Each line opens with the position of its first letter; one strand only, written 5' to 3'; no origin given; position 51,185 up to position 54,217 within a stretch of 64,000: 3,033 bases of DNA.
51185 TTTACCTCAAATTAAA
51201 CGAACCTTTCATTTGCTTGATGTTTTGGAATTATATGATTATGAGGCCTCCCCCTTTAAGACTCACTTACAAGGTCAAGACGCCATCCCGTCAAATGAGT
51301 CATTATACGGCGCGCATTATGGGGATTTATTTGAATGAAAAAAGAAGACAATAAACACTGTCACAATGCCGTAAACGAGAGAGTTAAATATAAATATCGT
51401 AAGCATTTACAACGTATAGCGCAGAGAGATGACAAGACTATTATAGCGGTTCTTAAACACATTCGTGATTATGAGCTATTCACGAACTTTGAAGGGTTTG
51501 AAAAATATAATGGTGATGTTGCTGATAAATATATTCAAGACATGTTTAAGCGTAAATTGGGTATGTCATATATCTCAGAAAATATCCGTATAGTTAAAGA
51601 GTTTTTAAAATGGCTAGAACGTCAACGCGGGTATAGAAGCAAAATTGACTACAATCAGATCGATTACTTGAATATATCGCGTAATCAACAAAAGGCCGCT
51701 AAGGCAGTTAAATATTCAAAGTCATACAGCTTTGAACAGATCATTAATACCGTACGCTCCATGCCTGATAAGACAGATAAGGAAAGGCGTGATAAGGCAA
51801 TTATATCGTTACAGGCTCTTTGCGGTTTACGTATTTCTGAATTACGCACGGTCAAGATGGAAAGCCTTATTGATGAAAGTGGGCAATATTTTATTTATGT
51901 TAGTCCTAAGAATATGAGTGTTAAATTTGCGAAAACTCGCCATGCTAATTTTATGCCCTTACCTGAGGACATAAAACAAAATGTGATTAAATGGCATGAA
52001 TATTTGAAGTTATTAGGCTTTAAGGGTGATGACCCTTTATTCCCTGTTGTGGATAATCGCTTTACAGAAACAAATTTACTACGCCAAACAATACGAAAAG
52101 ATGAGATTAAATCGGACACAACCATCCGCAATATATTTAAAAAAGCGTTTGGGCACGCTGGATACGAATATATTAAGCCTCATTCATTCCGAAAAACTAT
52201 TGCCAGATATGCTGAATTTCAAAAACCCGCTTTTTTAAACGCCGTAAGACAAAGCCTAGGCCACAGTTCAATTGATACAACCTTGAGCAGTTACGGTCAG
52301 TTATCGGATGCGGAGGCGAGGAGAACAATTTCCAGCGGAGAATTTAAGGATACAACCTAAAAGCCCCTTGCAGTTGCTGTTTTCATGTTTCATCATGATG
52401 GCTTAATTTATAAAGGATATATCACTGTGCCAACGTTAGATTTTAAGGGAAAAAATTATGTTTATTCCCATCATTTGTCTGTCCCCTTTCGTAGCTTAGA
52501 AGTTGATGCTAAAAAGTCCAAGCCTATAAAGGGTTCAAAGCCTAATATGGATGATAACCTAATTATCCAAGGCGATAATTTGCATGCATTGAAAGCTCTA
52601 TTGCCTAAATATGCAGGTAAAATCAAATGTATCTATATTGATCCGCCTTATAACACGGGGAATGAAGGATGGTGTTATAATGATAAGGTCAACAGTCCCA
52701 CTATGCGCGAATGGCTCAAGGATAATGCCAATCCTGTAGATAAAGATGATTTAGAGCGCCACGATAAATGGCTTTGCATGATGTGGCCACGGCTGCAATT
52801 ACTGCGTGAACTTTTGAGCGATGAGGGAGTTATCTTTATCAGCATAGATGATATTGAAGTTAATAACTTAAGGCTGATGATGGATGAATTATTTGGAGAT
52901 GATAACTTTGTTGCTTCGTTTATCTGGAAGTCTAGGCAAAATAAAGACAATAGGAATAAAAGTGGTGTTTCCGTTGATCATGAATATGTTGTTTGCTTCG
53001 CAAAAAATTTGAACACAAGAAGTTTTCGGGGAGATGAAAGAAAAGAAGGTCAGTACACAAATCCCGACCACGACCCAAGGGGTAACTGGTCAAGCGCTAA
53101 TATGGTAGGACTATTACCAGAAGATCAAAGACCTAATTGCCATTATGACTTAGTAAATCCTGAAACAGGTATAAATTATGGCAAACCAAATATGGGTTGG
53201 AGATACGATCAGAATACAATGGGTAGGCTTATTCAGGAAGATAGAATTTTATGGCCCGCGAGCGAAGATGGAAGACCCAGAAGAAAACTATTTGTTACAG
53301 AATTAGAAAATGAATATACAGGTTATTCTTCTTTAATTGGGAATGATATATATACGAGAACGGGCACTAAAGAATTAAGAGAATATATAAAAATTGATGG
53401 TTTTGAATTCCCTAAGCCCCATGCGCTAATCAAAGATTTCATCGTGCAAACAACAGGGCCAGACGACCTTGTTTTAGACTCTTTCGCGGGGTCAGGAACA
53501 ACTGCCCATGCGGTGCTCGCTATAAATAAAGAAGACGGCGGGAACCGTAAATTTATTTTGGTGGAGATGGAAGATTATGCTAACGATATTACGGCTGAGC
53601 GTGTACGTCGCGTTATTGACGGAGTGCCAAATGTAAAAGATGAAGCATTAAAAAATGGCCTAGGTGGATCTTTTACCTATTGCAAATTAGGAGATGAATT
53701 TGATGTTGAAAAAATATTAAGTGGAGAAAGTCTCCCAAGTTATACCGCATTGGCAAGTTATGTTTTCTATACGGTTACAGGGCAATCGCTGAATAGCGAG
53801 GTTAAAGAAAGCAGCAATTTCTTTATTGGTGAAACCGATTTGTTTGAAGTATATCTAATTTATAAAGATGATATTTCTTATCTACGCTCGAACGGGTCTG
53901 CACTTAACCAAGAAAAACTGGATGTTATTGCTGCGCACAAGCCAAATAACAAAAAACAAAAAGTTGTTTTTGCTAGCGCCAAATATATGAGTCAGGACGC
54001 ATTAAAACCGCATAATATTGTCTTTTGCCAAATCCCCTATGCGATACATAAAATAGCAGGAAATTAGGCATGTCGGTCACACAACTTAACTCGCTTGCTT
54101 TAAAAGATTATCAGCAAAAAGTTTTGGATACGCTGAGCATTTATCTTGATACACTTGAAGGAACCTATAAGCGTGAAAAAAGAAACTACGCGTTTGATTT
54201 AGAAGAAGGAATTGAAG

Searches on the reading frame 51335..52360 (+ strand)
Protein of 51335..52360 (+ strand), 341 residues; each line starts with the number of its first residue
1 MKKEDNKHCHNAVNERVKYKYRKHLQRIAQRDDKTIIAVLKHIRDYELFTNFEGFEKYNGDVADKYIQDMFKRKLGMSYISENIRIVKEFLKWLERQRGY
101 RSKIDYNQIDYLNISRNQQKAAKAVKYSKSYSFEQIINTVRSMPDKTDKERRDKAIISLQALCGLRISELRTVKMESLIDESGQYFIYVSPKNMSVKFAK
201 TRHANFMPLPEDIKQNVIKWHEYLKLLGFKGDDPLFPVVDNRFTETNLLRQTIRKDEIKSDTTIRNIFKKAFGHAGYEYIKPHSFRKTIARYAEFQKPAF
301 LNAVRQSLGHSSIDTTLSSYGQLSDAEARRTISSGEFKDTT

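Call 88: search_protein_families(library=pfam, proteins=[window:51335-52360:+], max_evalue=0.001)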
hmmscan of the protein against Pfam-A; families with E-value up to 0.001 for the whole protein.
window:51335-52360:+ (341 aa): 1 family
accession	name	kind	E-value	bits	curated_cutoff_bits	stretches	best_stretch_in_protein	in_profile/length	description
PF00589.27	Phage_integrase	-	3.6e-16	59.8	27.1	1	134-325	9-170/172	Phage integrase family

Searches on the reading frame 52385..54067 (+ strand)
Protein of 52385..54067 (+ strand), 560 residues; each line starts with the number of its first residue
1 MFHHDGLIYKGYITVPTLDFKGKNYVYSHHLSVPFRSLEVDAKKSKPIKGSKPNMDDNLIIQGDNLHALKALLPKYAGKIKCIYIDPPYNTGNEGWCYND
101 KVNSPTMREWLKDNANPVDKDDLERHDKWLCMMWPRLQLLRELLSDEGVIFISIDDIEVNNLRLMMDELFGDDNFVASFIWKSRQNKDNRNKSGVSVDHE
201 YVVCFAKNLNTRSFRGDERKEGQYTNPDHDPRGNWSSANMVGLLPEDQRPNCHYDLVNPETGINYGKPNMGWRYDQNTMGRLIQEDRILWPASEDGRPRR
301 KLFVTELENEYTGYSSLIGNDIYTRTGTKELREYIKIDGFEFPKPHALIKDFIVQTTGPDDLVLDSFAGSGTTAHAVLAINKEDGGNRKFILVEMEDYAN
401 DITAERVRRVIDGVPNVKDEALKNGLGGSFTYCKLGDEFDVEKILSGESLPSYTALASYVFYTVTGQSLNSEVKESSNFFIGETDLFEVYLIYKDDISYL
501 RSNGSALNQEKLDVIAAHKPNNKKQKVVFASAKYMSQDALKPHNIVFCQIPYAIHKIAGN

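Call 76: find_encoding_contigs(protein=window:52385-54067:+, flank=2000, max_places=3)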
Protein window:52385-54067:+ (560 aa): no gene with exactly this product is on record in the collection.
